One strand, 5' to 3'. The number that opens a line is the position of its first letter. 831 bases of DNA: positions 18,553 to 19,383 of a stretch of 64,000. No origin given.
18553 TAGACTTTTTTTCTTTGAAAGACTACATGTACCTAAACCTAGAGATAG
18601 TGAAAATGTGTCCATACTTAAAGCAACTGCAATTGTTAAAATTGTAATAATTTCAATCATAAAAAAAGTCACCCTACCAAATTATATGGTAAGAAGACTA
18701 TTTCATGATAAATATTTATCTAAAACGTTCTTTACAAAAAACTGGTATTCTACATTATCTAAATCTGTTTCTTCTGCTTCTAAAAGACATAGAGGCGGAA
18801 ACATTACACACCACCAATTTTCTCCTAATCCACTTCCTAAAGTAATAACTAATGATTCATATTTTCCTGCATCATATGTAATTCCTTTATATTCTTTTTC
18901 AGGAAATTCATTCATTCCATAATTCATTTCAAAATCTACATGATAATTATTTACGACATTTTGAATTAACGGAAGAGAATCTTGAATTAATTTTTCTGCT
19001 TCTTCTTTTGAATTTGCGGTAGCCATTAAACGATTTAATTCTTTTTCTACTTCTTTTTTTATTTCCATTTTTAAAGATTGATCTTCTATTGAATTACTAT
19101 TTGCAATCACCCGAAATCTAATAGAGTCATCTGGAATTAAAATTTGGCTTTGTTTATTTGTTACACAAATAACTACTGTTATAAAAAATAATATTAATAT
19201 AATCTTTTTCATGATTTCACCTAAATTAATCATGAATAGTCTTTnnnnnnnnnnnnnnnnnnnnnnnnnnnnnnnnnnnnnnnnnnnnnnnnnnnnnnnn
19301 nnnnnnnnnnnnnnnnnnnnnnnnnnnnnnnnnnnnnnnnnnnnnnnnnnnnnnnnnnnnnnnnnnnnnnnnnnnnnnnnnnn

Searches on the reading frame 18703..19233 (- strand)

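Call 46: search_protein_families(library=pfam, proteins=[window:18703-19233:-], max_evalue=0.01)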
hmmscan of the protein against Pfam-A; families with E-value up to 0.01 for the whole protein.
window:18703-19233:- (176 aa): 3 families
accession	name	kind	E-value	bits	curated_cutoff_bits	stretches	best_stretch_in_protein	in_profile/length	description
PF09551.15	Spore_II_R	-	1.3e-36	126.4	25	1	36-154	3-127/128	Stage II sporulation protein R (spore_II_R)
PF08696.17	Dna2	-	0.0024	18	22.4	1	45-100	102-157/204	DNA replication factor Dna2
PF03112.19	DUF244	-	0.0047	17.2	22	1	55-110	79-131/161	Uncharacterized protein family (ORF7) DUF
